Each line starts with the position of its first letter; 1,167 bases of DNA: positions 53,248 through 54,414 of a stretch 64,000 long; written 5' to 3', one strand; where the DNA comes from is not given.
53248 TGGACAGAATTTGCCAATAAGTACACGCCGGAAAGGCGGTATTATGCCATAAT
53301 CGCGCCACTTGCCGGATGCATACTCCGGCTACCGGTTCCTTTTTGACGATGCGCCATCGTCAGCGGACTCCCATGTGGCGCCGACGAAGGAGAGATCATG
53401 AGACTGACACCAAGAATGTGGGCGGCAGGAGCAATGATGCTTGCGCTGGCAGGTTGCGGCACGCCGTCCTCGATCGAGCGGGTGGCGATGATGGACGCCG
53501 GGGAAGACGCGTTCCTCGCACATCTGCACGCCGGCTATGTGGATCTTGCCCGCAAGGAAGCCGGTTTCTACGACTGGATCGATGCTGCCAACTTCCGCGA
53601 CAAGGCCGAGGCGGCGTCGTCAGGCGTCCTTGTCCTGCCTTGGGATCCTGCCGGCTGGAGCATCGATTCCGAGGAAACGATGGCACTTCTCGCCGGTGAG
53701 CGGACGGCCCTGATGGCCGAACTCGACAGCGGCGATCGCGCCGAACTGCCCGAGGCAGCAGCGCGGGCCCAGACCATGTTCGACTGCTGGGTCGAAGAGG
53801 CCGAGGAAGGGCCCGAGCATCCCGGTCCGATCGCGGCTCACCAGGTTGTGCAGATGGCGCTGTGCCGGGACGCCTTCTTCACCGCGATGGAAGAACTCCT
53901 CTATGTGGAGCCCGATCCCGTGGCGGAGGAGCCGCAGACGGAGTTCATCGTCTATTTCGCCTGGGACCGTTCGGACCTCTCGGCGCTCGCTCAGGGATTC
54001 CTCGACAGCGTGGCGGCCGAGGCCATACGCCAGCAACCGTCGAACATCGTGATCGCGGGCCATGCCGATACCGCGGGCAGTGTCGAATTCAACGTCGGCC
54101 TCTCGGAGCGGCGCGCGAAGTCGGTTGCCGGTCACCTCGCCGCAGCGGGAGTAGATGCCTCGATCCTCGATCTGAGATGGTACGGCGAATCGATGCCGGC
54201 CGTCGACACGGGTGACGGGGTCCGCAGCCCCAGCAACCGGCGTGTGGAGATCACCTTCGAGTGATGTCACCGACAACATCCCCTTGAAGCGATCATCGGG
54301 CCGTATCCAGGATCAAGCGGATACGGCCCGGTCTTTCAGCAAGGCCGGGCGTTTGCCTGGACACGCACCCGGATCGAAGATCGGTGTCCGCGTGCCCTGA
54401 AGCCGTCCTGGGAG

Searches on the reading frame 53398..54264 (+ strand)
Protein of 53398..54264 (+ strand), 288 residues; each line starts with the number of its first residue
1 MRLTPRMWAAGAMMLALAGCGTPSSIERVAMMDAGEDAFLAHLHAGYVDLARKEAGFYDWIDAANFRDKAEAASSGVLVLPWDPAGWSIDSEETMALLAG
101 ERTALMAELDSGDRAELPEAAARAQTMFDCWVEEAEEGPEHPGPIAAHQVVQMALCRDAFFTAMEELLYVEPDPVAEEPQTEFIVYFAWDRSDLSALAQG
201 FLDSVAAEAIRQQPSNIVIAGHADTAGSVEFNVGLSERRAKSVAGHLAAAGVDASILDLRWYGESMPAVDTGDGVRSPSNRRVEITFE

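Call 34: search_protein_families(library=pfam, proteins=[window:53398-54264:+])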
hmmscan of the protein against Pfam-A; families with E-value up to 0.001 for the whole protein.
window:53398-54264:+ (288 aa): 1 family
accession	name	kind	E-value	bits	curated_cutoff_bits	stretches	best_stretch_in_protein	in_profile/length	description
PF00691.25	OmpA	-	6e-15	55.8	27.2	1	186-281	1-98/98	OmpA family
